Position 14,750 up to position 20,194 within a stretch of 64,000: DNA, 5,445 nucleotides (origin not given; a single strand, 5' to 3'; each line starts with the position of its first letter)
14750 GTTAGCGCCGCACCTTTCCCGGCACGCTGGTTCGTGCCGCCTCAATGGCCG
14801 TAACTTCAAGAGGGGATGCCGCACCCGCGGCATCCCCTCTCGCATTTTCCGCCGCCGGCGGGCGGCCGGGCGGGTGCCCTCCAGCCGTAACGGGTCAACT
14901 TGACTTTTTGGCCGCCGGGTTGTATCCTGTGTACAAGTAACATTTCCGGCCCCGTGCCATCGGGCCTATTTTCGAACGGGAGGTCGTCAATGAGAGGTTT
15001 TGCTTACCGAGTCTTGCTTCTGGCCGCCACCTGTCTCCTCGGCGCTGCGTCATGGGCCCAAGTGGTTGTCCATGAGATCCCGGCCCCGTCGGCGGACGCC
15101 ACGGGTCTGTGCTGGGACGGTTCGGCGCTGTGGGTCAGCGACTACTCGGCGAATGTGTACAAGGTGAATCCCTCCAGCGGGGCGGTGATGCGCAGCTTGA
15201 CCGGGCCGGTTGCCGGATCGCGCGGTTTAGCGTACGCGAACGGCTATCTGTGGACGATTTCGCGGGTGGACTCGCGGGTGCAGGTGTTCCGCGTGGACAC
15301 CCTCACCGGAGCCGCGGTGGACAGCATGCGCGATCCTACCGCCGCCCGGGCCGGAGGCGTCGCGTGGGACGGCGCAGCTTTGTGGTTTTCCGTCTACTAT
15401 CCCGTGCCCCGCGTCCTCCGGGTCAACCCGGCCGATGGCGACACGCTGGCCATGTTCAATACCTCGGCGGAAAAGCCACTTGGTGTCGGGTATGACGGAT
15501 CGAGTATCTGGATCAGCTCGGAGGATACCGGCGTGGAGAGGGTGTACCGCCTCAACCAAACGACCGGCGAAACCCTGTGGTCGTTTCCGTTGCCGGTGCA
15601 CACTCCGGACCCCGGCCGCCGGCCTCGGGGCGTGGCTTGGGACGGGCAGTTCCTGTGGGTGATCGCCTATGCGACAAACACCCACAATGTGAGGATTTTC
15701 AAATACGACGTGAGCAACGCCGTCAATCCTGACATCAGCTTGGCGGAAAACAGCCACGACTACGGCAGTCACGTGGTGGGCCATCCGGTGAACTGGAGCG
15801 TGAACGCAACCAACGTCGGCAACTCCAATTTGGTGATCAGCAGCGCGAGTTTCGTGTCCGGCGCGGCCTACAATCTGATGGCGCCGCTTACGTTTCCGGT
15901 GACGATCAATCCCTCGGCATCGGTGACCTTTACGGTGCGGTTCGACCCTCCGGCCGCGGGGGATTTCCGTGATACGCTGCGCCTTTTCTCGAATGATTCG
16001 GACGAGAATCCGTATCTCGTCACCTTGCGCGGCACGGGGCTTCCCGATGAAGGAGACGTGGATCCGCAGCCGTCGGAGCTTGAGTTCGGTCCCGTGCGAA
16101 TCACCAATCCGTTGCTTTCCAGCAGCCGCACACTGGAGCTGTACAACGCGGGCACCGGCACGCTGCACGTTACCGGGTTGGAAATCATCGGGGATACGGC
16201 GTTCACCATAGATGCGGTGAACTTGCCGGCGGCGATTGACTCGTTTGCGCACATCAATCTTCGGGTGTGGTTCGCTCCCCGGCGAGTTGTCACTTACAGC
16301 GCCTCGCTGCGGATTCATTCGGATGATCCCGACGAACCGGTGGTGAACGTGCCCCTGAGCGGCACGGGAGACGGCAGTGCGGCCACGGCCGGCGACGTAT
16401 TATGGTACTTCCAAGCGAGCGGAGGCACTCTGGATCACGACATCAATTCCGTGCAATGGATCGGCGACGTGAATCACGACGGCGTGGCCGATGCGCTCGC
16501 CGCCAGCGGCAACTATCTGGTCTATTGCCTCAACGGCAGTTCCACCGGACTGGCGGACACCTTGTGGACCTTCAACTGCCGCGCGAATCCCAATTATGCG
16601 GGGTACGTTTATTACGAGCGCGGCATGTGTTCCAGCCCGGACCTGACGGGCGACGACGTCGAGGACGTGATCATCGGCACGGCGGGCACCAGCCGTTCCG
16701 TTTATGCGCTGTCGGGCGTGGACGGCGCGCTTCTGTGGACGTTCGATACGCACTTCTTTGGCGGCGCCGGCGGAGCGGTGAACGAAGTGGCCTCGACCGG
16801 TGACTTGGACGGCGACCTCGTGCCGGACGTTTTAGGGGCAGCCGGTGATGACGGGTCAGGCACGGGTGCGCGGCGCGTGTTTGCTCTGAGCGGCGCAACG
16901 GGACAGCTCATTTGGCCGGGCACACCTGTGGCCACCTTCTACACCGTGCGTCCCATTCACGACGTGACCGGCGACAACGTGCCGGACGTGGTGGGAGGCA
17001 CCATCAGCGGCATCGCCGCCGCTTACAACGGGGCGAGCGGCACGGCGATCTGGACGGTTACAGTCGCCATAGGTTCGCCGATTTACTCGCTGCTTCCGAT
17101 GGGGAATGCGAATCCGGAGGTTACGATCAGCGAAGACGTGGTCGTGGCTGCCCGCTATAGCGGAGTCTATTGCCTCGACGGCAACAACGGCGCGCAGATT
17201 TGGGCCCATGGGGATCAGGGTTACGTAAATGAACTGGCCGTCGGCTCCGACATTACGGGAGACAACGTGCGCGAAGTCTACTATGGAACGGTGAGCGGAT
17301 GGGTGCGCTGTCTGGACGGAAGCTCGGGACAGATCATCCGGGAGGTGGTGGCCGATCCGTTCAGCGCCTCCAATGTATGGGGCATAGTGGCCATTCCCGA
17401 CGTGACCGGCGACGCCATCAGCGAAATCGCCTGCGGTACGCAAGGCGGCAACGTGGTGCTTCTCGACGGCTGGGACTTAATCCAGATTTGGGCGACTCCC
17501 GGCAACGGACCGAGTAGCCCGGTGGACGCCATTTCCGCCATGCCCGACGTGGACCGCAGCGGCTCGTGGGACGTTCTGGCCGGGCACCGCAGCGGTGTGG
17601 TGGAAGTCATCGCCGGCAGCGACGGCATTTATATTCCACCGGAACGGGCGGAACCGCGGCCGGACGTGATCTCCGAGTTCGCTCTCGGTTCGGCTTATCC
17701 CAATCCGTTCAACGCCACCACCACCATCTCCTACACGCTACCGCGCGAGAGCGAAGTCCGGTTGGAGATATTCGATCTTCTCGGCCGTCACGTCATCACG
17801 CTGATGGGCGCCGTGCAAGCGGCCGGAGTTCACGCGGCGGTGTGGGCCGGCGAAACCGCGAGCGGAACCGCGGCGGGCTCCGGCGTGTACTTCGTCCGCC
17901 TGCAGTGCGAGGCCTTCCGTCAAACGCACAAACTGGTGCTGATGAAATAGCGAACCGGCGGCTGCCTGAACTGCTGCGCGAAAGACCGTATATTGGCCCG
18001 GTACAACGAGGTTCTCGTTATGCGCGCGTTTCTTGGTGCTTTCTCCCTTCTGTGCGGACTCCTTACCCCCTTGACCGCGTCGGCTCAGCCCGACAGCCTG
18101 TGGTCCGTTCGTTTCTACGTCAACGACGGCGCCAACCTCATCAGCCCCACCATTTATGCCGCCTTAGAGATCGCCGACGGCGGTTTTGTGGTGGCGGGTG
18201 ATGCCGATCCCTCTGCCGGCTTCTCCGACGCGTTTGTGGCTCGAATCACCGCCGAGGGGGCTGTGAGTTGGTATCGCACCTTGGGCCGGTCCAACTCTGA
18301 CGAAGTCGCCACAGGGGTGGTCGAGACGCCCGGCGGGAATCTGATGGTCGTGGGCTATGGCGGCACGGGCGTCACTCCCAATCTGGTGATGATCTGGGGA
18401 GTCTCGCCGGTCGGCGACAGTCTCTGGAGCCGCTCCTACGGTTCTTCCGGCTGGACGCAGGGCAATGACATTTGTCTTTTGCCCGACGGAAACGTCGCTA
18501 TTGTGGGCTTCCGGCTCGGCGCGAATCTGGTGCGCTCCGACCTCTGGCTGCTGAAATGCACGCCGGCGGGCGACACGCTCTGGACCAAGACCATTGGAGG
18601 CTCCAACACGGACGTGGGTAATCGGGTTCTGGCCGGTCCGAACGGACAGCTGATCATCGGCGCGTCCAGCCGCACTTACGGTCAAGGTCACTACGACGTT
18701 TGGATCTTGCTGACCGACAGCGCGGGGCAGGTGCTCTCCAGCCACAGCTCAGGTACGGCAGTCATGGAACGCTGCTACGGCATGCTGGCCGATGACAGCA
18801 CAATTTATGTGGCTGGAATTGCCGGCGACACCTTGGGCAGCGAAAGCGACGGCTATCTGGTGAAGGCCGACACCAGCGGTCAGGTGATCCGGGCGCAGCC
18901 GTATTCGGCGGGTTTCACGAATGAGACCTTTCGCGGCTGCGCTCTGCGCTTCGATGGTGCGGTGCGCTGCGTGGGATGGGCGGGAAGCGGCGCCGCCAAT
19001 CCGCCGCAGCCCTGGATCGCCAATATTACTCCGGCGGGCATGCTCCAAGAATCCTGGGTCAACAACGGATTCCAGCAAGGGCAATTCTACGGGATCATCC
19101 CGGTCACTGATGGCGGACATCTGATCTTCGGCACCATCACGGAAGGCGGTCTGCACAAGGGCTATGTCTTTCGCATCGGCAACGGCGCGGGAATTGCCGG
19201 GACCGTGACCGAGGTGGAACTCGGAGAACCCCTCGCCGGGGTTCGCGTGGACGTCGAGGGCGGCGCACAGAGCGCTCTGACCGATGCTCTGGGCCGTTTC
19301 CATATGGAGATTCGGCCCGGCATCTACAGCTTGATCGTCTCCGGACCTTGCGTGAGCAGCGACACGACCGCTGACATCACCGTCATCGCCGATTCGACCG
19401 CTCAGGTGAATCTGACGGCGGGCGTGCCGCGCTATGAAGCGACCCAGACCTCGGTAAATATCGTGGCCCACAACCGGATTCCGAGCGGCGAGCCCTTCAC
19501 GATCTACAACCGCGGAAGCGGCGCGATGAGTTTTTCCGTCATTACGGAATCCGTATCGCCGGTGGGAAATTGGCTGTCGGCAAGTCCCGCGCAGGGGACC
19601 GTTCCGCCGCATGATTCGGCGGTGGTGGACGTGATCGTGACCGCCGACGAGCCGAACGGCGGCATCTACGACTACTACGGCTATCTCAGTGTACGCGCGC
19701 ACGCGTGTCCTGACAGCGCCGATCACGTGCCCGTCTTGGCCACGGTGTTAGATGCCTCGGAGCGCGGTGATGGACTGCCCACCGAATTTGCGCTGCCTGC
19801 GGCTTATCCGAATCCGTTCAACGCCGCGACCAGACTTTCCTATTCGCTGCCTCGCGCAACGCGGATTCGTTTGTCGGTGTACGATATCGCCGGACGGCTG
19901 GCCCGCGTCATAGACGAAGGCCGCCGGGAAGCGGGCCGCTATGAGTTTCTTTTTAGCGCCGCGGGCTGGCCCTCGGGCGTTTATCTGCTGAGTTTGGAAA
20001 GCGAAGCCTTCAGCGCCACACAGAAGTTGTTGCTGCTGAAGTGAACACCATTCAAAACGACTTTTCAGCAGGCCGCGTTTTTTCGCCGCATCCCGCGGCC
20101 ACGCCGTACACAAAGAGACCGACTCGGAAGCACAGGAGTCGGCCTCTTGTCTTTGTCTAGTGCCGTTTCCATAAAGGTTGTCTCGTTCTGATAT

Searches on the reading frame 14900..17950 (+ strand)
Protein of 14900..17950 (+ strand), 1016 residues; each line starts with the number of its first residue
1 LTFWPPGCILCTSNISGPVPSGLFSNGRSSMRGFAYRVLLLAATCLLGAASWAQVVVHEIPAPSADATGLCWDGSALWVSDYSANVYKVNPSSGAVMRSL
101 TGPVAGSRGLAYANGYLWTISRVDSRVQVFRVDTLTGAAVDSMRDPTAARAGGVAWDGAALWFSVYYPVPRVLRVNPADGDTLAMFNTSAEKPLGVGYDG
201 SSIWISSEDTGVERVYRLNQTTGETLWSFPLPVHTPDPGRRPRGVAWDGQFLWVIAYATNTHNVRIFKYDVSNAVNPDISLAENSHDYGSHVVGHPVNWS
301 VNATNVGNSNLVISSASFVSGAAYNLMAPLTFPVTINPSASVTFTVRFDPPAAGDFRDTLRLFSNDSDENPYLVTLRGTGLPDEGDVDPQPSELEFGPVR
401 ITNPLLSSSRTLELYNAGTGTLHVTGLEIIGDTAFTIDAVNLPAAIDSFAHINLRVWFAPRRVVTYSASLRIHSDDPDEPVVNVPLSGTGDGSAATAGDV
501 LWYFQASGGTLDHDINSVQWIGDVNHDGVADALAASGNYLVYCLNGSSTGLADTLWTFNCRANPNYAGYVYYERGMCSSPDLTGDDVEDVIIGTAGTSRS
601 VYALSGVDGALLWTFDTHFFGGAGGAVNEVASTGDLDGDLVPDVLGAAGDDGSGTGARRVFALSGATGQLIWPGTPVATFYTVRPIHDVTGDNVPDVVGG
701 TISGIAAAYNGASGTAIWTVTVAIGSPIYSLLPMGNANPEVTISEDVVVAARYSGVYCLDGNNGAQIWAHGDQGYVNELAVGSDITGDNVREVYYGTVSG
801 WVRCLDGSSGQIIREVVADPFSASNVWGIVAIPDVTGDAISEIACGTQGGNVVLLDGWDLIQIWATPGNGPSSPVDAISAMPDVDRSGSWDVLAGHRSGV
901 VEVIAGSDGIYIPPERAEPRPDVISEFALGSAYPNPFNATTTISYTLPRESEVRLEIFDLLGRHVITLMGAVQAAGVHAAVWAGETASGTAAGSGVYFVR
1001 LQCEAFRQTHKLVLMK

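Call 48: search_protein_families(library=pfam, proteins=[window:14900-17950:+], max_evalue=0.001)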
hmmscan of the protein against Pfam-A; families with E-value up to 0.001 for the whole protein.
window:14900-17950:+ (1016 aa): 12 families
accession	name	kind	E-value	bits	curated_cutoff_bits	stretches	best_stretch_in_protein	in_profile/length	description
PF13360.13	PQQ_2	-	2.2e-11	44.3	27.6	1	600-825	4-201/233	Outer membrane protein assembly factor BamB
PF22544.2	HYDIN_VesB_CFA65-like_Ig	-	6.3e-10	39.6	25.5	1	277-378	1-99/100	HYDIN/CFA65/VesB-like, Ig-like domain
PF25292.1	Beta-prop_CGLA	-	9.6e-10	38.9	26.8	1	496-567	16-78/316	Lambda-carrageenase beta-propeller domain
PF13570.13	Beta-prop_ACSF4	-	3.1e-09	37.1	133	1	658-874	113-308/329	Beta-alanine-activating enzyme, beta-propeller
PF15780.11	ASH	-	1e-07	32.5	27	0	287-367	15-93/98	Abnormal spindle-like microcephaly-assoc'd, ASPM-SPD-2-Hydin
PF22073.2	Cep192_D4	-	2.8e-07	31.1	35.5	0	393-490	10-111/112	Cep192 domain 4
PF13860.13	FlgD_ig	-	3.3e-07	30.6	27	1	940-1001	11-73/79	FlgD Ig-like domain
PF07610.17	DUF1573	-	1.3e-05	25.6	26.1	1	280-378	2-96/98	Protein of unknown function (DUF1573)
PF18962.6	Por_Secre_tail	-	1.7e-05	25.5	27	1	933-1013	2-74/75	Secretion system C-terminal sorting domain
PF24507.1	Ig_CFAP65_4th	-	0.00022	22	27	0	335-380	33-76/76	CFAP65, fourth Ig-like domain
PF23727.1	Beta-prop_FAM234A_B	-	0.0004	19.5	26.4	0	596-671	97-167/467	FAM234A/B beta-propeller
PF21959.2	DUF6923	-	0.00067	20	27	0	81-154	104-179/234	Repeat of unknown function (DUF6923)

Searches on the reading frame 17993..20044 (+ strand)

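Call 48: search_protein_families(library=pfam, proteins=[window:17993-20044:+], max_evalue=0.001)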
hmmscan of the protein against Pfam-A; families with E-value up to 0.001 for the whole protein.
window:17993-20044:+ (683 aa): 4 families
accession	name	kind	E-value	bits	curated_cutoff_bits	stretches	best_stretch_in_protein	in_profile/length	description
PF13620.12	CarboxypepD_reg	-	1.4e-11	45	32.3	1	401-475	2-80/82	Carboxypeptidase regulatory-like domain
PF18962.6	Por_Secre_tail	-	3.3e-06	27.7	27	1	605-680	2-74/75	Secretion system C-terminal sorting domain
PF13715.12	CarbopepD_reg_2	-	5.1e-06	26.9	32.2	1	401-473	1-73/88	CarboxypepD_reg-like domain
PF19190.6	BACON_2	-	0.00094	19.5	25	0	482-547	3-63/94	Viral BACON domain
